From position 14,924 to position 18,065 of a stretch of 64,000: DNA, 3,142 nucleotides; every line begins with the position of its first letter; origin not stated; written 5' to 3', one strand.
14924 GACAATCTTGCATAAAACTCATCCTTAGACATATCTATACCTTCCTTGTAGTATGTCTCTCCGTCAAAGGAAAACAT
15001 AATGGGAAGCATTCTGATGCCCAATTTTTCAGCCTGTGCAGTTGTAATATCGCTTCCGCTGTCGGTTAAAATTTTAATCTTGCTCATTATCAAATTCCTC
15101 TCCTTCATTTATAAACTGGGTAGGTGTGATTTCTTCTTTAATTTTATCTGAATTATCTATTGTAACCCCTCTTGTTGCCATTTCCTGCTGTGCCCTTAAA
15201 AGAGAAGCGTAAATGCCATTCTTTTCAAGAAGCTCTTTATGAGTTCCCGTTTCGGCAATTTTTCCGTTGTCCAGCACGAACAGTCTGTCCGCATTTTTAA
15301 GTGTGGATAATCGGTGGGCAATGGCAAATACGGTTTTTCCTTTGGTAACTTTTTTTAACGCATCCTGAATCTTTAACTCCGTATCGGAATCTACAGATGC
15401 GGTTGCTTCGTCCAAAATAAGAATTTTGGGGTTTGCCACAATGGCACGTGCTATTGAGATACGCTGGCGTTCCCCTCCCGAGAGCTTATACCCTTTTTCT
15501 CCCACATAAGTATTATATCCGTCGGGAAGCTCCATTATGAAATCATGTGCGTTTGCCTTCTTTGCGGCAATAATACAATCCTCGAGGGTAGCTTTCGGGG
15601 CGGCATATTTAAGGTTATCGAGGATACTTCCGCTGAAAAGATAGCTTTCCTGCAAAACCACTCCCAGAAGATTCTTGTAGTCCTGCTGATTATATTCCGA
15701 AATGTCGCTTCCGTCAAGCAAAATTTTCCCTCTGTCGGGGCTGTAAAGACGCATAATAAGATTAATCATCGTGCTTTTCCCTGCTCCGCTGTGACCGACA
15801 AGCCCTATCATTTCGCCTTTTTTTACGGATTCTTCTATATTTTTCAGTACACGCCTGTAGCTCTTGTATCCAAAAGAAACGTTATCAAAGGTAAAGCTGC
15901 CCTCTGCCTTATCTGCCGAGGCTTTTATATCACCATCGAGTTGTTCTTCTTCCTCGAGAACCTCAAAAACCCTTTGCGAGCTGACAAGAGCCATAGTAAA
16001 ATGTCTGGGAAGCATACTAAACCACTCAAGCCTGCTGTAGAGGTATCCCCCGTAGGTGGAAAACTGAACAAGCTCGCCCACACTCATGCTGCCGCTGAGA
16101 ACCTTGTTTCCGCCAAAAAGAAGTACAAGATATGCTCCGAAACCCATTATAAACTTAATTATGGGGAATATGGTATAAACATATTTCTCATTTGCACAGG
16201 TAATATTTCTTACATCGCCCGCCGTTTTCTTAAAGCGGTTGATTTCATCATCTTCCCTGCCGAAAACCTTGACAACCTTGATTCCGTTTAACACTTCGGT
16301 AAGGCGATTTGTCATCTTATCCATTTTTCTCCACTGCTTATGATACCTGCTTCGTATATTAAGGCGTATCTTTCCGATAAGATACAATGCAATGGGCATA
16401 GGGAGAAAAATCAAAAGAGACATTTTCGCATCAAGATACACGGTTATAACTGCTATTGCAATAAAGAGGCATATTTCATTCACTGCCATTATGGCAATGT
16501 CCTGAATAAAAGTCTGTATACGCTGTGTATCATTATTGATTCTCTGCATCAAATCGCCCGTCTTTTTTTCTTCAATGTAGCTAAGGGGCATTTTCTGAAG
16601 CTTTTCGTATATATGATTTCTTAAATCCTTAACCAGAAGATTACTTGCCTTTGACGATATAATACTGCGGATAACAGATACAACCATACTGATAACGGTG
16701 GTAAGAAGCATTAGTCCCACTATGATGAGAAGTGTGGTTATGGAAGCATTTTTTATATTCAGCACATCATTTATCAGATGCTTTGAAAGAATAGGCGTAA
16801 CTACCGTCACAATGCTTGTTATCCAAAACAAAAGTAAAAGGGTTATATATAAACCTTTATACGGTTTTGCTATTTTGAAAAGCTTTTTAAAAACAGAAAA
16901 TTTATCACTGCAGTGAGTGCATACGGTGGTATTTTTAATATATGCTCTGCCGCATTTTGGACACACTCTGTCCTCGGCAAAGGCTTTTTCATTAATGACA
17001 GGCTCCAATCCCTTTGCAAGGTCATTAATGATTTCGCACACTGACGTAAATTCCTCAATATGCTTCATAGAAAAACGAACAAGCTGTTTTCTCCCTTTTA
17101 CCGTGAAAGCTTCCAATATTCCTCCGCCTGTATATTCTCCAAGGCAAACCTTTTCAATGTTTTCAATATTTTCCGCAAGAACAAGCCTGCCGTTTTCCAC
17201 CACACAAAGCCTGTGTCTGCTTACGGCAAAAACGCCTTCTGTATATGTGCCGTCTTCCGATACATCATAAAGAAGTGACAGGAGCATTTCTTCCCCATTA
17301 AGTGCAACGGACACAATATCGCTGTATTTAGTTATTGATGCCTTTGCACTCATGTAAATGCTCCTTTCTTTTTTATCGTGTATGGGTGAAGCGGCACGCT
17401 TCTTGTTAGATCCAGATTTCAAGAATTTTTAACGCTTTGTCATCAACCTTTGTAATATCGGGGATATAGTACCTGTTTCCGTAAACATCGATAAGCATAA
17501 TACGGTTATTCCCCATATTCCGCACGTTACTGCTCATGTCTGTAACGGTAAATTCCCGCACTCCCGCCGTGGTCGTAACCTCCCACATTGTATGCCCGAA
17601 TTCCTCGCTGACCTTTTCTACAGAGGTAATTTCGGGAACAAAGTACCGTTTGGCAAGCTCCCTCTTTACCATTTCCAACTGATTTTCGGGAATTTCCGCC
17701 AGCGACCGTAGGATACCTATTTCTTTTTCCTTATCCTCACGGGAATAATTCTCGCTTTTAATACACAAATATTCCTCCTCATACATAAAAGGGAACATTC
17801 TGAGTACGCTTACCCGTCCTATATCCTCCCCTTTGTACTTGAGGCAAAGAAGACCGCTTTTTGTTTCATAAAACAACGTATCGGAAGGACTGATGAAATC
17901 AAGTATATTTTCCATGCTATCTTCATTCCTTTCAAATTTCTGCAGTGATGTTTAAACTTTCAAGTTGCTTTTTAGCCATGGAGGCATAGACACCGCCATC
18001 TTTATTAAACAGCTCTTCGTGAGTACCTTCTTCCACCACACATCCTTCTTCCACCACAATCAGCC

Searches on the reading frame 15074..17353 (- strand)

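Call 64: search_protein_families(library=pfam, proteins=[window:15074-17353:-], max_evalue=0.00001)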
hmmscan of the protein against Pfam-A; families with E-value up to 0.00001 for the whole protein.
window:15074-17353:- (759 aa): 2 families
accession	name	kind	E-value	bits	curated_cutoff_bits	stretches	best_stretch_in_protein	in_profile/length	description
PF00664.28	ABC_membrane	-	7.5e-44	150.9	28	1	171-439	3-271/274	ABC transporter transmembrane region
PF00005.33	ABC_tran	-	1.2e-34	120.3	25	1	503-652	1-137/137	ABC transporter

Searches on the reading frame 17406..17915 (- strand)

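Call 64: search_protein_families(library=pfam, proteins=[window:17406-17915:-], max_evalue=0.00001)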
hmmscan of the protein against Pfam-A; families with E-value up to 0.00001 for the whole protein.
window:17406-17915:- (169 aa): 1 family
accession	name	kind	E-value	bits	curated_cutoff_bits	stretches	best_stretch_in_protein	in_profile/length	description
PF08909.16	DUF1854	-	8.2e-33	113.5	26.8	1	34-166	3-128/130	Domain of unknown function (DUF1854)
